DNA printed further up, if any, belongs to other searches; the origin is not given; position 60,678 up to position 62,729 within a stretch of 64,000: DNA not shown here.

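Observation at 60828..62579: PrrC/RloC-like ABC ATPase without an associated restriction-modification system, immediately upstream of two tRNA genes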

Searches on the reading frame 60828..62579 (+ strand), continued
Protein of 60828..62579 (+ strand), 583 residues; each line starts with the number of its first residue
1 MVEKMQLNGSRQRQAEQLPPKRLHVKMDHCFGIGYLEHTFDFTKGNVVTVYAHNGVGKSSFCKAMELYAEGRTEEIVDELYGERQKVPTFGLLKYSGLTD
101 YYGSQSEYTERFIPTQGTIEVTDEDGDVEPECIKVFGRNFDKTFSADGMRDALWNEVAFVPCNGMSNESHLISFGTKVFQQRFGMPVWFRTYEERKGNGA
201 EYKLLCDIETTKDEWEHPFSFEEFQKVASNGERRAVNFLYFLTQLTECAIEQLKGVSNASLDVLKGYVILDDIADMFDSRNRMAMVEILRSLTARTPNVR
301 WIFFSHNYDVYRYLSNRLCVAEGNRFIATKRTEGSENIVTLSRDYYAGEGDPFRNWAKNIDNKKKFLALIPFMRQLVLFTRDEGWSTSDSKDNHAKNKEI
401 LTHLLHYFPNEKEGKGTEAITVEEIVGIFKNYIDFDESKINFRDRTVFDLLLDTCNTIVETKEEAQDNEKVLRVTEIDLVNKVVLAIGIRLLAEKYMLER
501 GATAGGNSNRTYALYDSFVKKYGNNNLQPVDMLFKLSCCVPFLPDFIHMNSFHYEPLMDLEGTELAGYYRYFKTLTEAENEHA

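Call 27: predict_structure(alignment_id=A2)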
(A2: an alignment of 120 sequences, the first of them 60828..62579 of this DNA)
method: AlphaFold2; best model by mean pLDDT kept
length: 583 residues; sequences in the alignment: 120
mean_pLDDT: 83.0   pTM: 0.83
mean pLDDT of the five models: 83.0, 83.0, 81.6, 81.4, 81.2
residues with pLDDT >= 90: 242; 70-90: 240; 50-70: 71; < 50: 30
segments of 3 or more residues with pLDDT < 50: 1-6, 11-13, 93-99, 101-104, 465-472
pLDDT, mean of each block of 10 residues (from residue 1): 47 62 96 96 96 93 95 91 68 49 55 88 93 85 84 75 62 83 86 84 86 81 89 87 77 66 81 82 89 89 92 91 92 89 77 88 96 88 68 88 93 89 97 93 97 95 53 64 94 95 82 92 80 88 62 76 90 92 75
secondary structure, 60 per line:
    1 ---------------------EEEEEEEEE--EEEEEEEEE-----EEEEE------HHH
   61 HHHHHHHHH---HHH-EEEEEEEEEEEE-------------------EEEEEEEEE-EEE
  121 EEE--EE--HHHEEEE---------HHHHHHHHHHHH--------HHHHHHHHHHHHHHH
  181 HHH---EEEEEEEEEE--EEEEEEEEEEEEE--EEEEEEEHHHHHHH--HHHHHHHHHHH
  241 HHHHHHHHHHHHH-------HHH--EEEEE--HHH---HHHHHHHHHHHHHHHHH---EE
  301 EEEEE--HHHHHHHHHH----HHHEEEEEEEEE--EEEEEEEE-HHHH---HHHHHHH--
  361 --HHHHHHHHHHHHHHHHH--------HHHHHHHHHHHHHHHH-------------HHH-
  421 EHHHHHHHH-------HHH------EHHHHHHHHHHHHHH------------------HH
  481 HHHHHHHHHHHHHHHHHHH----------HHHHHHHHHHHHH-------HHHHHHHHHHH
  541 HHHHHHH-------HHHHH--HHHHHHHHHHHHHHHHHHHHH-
elements in order: E22-30 E33-41 E47-51 H58-69 E77-88 E108-116 E118-123 E133-136 H146-157 H166-183 E187-196 E199-211 E214-220 H221-227 H230-253 E266-270 H279-295 E299-305 H308-317 E325-333 E336-343 H345-348 H352-358 H363-379 H388-403 H422-429 H447-460 H479-499 H510-522 H530-547 H555-559 H562-582

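Call 30: fold_search(model_id=the predicted structure, library=pdb)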
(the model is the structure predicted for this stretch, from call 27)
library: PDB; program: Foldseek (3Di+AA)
matches with E <= 10: 827; with E <= 0.001: 102
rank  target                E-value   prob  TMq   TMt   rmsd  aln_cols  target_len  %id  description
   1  9vhe_D                2.2e-07  1.00  0.33  0.42  12.3       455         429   12  cryoEM structure of retron-Eco7 complex (released 2025-12-31)
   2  9nnb_D                2.5e-07  1.00  0.34  0.38  13.8       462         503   12  Cryo-EM structure of the Retron Ec78 complex, PtuA:PtuB:RT (4:2:1) (released 2025-10-08)
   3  9vhe_E                2.7e-07  1.00  0.33  0.40  12.8       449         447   13  cryoEM structure of retron-Eco7 complex (released 2025-12-31)
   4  9n69_B                2.9e-07  1.00  0.29  0.32  16.8       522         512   12  Structure of the retron IA complex with HNH nuclease in the "down" orientation (released 2025-04-23)
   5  9e90_C                3.1e-07  1.00  0.30  0.35  14.3       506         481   12  Ec83 Retron PtuA/PtuB (2-1) complex bound to ATP (released 2025-07-02)
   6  9n6c_C                3.2e-07  1.00  0.30  0.37  15.0       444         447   12  Structure of the Retron IA Complex without the HNH Nuclease (released 2025-04-23)
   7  9n69_A                3.4e-07  1.00  0.32  0.35  15.7       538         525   10  Structure of the retron IA complex with HNH nuclease in the "down" orientation (released 2025-04-23)
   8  4i99_B                4.2e-07  1.00  0.29  0.47  11.3       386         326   10  Crystal structure of the SmcHead bound to the C-winged helix domain of ScpA (released 2013-01-30)
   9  9n6b_A                4.6e-07  1.00  0.32  0.35  15.4       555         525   12  Structure of the retron IA complex with HNH nuclease in the "up" orientation (released 2025-04-23)
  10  9n6b_B                4.6e-07  1.00  0.30  0.33  17.1       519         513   11  Structure of the retron IA complex with HNH nuclease in the "up" orientation (released 2025-04-23)
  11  9n69_D                4.9e-07  1.00  0.30  0.40  15.0       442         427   12  Structure of the retron IA complex with HNH nuclease in the "down" orientation (released 2025-04-23)
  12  5h68_A                5.4e-07  1.00  0.32  0.52  14.0       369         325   14  Crystal structure of an engaged dimer of the Geobacillus stearothermophilus SMC head domain (released 2017-03-15)
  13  5h68_B                7.3e-07  1.00  0.29  0.46  12.0       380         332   13  Crystal structure of an engaged dimer of the Geobacillus stearothermophilus SMC head domain (released 2017-03-15)
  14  9n6b_C                7.6e-07  1.00  0.31  0.40  14.4       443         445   12  Structure of the retron IA complex with HNH nuclease in the "up" orientation (released 2025-04-23)
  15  4aby_A                8.4e-07  1.00  0.31  0.46  12.6       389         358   13  Crystal structure of Deinococcus radiodurans RecN head domain (released 2012-12-12)
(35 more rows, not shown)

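Call 55: search_protein_families(library=padloc, alignment_id=A1, max_evalue=0.1)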
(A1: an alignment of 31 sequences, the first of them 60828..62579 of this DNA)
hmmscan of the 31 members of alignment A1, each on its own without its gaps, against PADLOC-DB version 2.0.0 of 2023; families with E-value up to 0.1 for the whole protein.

A. member 1, window:60828-62579:+ (583 aa): 14 families
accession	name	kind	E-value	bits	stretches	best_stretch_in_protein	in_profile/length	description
PDLC05023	PDC-S46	-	2.6e-74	249.2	2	178-575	364-718/719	-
PDLC03865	LmuB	-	7.5e-06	22.4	1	37-66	19-52/1007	-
PDLC03859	LmuB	-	1.8e-05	22.2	1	35-78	14-56/611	-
PDLC04140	mad8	-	2.6e-05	21.9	1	39-307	21-233/314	mads_8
PDLC04898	PDC-S06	-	3.2e-05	20.5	1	223-317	528-617/752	-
PDLC04894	PDC-S06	-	0.00027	17.6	1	229-316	505-579/740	-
PDLC04893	PDC-S06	-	0.00039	16.9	1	36-81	87-135/862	-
PDLC04897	PDC-S06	-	0.00042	17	0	229-311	508-582/727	-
PDLC02335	AbiLi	-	0.00056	17.1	1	38-320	65-243/326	AbiLi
PDLC02914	ATPase-Toprim_I-B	-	0.0006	17.1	1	23-67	3-47/443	-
PDLC04891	PDC-S06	-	0.00085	15.8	1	37-88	92-145/858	-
PDLC04135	mad3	-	0.0046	14.5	0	38-73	16-50/374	mads_3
PDLC04889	PDC-S06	-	0.0046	13.5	1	39-75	15-49/693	-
PDLC04611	PDC-M38A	-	0.0096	13.5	1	53-87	30-64/383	-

B. families by the number of members that match (of 31 scanned): 31 families (the first 25 are shown)
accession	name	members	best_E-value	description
PDLC05023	PDC-S46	31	1.1e-271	-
PDLC04140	mad8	28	3.6e-07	mads_8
PDLC04894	PDC-S06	19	2.4e-12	-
PDLC02335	AbiLi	17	1.6e-06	AbiLi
PDLC02914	ATPase-Toprim_I-B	14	1.3e-10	-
PDLC04889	PDC-S06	12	2.3e-14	-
PDLC04135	mad3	12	6.2e-08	mads_3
PDLC04893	PDC-S06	11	6e-08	-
PDLC03865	LmuB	10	5.7e-07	-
PDLC03859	LmuB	9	1.7e-08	-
PDLC04891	PDC-S06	9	0.0005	-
PDLC04897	PDC-S06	8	1.7e-12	-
PDLC04898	PDC-S06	7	1.4e-11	-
PDLC02360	PrrC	6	4.5e-12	PrrC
PDLC04611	PDC-M38A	5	0.00085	-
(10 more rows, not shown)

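Call 57: search_protein_families(library=padloc, proteins=[P0013, P0015, P0017, P0020, P0023, P0027, P0033, P0036, P0038, P0042], max_evalue=0.001)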
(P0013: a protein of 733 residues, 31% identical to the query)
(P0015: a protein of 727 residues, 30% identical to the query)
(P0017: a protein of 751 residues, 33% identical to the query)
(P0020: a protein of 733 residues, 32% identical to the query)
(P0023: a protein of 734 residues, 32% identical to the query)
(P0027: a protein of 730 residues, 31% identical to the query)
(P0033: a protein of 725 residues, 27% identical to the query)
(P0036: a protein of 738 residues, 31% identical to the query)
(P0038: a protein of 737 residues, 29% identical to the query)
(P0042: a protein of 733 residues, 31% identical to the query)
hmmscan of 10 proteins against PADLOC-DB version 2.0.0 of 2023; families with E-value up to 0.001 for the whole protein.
P0013 (733 aa): 3 families
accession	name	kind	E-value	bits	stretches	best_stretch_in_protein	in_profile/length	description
PDLC05023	PDC-S46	-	2.3e-210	698.9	1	1-733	1-718/719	-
PDLC04894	PDC-S06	-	9e-09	32.4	1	392-488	485-579/740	-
PDLC04140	mad8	-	0.00012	19.7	0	407-491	164-246/314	mads_8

P0015 (727 aa): 4 families
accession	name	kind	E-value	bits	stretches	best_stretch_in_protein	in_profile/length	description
PDLC05023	PDC-S46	-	1e-259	862.1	1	3-720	2-714/719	-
PDLC04894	PDC-S06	-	8.2e-08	29.2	1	422-507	503-587/740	-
PDLC02335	AbiLi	-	4.3e-06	24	1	6-492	52-239/326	AbiLi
PDLC04140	mad8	-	7.1e-05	20.5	1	327-491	101-234/314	mads_8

P0017 (751 aa): 2 families
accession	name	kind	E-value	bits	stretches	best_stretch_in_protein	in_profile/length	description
PDLC05023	PDC-S46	-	1.7e-214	712.6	1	1-750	1-718/719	-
PDLC04894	PDC-S06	-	1.2e-11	41.9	1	200-500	296-579/740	-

P0020 (733 aa): 5 families
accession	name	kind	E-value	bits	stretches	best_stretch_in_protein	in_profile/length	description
PDLC05023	PDC-S46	-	1.2e-207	690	1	1-733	1-718/719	-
PDLC02914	ATPase-Toprim_I-B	-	1.3e-10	39.1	1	3-116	2-106/443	-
PDLC04894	PDC-S06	-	3.1e-10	37.2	1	291-488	387-579/740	-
PDLC04140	mad8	-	1.7e-06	25.8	1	309-481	118-235/314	mads_8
PDLC02335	AbiLi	-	7.7e-06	23.2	1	6-481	53-239/326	AbiLi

P0023 (734 aa): 3 families
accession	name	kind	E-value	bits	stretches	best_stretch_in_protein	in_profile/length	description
PDLC05023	PDC-S46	-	3.6e-228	757.8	1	1-730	1-718/719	-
PDLC04894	PDC-S06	-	1.9e-09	34.6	1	406-491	494-578/740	-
PDLC02914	ATPase-Toprim_I-B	-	9.2e-06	23.1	0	3-53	2-52/443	-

P0027 (730 aa): 2 families
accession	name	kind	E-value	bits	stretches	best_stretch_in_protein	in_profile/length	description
PDLC05023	PDC-S46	-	6e-258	856.2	1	9-724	3-714/719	-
PDLC02335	AbiLi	-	5.9e-06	23.5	1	13-503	54-244/326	AbiLi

P0033 (725 aa): 8 families
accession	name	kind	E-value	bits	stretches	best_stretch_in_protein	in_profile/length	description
PDLC05023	PDC-S46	-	1.3e-255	848.5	1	4-720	3-717/719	-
PDLC04889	PDC-S06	-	2.2e-10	37.7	1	416-489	414-484/693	-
PDLC04897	PDC-S06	-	3.3e-09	33.9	1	397-495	490-586/727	-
PDLC04140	mad8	-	3.6e-07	28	1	13-487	6-233/314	mads_8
PDLC02335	AbiLi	-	6.6e-06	23.4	1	31-489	79-239/326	AbiLi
PDLC04894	PDC-S06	-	8.9e-06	22.5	1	419-495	503-578/740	-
PDLC02914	ATPase-Toprim_I-B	-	1.1e-05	22.8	0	4-55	2-52/443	-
PDLC04164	AriA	-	0.00026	18.6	0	413-487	165-232/253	-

P0036 (738 aa): 4 families
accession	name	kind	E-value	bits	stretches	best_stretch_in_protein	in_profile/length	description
PDLC05023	PDC-S46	-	2.2e-222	738.6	1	1-736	1-717/719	-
PDLC04894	PDC-S06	-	1.1e-06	25.6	1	399-495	483-578/740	-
PDLC04893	PDC-S06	-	4.6e-06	23.3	0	399-497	601-694/862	-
PDLC04140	mad8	-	0.00032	18.3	0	21-478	22-225/314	mads_8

P0038 (737 aa): 3 families
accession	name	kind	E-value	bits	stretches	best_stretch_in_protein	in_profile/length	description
PDLC05023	PDC-S46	-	1e-209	696.8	1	1-737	1-718/719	-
PDLC04893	PDC-S06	-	6e-08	29.5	0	9-66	79-139/862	-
PDLC02335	AbiLi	-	0.00041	17.5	1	28-483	78-240/326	AbiLi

P0042 (733 aa): 2 families
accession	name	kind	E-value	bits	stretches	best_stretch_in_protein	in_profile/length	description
PDLC05023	PDC-S46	-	6.7e-231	766.8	1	1-730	1-718/719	-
PDLC04140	mad8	-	0.00035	18.2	0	332-484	101-233/314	mads_8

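Call 58: search_protein_families(library=padloc, proteins=[P0050, P0058, P0059, P0063, P0071, P0077, P0085, P0089, P0106, P0111], max_evalue=0.01)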
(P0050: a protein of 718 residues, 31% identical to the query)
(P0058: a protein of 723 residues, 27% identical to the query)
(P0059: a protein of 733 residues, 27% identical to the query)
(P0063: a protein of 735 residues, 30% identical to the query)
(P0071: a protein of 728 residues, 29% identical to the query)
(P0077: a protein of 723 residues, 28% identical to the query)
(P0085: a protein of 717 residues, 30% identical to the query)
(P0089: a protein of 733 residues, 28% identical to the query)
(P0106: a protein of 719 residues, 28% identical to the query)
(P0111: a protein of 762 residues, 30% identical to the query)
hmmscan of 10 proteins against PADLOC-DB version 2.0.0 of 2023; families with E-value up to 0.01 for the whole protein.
P0050 (718 aa): 4 families
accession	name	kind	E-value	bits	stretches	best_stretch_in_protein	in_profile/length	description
PDLC05023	PDC-S46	-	1.1e-271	901.6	1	2-717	3-718/719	-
PDLC02335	AbiLi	-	1.9e-06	25.2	1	4-507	52-254/326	AbiLi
PDLC04140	mad8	-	0.0002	19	1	415-483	165-233/314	mads_8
PDLC02914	ATPase-Toprim_I-B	-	0.00095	16.5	0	425-487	191-248/443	-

P0058 (723 aa): 9 families
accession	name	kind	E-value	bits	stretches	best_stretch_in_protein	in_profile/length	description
PDLC05023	PDC-S46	-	2.4e-249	827.8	1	5-721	4-718/719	-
PDLC04898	PDC-S06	-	1.4e-11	41.4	1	413-495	525-614/752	-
PDLC04889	PDC-S06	-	1.2e-08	32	1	415-490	412-484/693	-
PDLC04894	PDC-S06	-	2.1e-08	31.2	1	416-500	499-582/740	-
PDLC04897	PDC-S06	-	2.6e-06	24.3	1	420-503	506-593/727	-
PDLC04140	mad8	-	0.00013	19.6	1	335-490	93-235/314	mads_8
PDLC02360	PrrC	-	0.0015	15.6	0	25-62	29-64/372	PrrC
PDLC02914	ATPase-Toprim_I-B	-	0.0036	14.5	0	7-56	5-53/443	-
PDLC04895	PDC-S06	-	0.0071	12.9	0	412-506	553-644/784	-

P0059 (733 aa): 4 families
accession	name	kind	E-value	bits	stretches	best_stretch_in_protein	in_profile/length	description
PDLC05023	PDC-S46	-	1.2e-221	736.3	1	1-732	1-718/719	-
PDLC02360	PrrC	-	1.2e-08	32.4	1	369-529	105-248/372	PrrC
PDLC04135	mad3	-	6.2e-08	30.6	1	81-497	125-327/374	mads_3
PDLC04894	PDC-S06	-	4.3e-07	26.8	1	422-503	502-580/740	-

P0063 (735 aa): 7 families
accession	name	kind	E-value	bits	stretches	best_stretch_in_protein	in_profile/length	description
PDLC05023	PDC-S46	-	3e-263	873.8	1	16-733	1-718/719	-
PDLC04889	PDC-S06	-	1.1e-12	45.4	1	429-608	413-592/693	-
PDLC04894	PDC-S06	-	2.4e-12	44.2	1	432-516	502-585/740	-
PDLC04140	mad8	-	9.8e-07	26.6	1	36-504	22-236/314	mads_8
PDLC04135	mad3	-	2.1e-05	22.2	1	237-508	87-330/374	mads_3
PDLC02724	PbeC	-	4.8e-05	20.1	1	20-136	5-116/638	PbeC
PDLC04164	AriA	-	0.0021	15.7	1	431-505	169-236/253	-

P0071 (728 aa): 3 families
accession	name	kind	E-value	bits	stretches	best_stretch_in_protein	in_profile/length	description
PDLC05023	PDC-S46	-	7.3e-265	879.1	1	1-723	1-718/719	-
PDLC04140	mad8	-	4.5e-05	21.1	1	362-488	134-233/314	mads_8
PDLC03865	LmuB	-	0.00033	17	1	16-46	16-47/1007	-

P0077 (723 aa): 2 families
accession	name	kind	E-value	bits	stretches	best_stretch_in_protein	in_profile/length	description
PDLC05023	PDC-S46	-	1.7e-267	887.8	1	1-720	1-717/719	-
PDLC04140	mad8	-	0.00087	16.9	1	416-516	163-249/314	mads_8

P0085 (717 aa): 2 families
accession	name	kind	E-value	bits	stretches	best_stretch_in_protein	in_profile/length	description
PDLC05023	PDC-S46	-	7.2e-245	813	1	1-715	1-717/719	-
PDLC04140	mad8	-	0.00097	16.7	1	335-482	85-233/314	mads_8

P0089 (733 aa): 2 families
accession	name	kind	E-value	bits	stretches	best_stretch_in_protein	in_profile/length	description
PDLC05023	PDC-S46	-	1.6e-257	854.8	1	6-732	2-717/719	-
PDLC04140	mad8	-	0.0053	14.3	0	421-491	158-232/314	mads_8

P0106 (719 aa): 2 families
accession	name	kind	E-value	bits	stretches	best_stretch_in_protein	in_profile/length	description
PDLC05023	PDC-S46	-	9.6e-263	872.1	1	1-716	8-716/719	-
PDLC02335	AbiLi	-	2.1e-06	25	1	260-551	143-294/326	AbiLi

P0111 (762 aa): 8 families
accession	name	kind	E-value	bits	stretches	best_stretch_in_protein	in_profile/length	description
PDLC05023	PDC-S46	-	9.7e-261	865.5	1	38-756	1-717/719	-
PDLC04889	PDC-S06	-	2.2e-12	44.3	1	454-614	416-576/693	-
PDLC04894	PDC-S06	-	3.8e-08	30.3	1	455-538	503-585/740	-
PDLC04898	PDC-S06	-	4.1e-07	26.7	1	450-544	527-628/752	-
PDLC04135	mad3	-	5.6e-05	20.8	1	282-528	194-328/374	mads_3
PDLC04140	mad8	-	0.0014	16.2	0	277-514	77-225/314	mads_8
PDLC02335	AbiLi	-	0.0023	15.1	0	399-527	172-241/326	AbiLi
PDLC04891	PDC-S06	-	0.0031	14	0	450-533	617-695/858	-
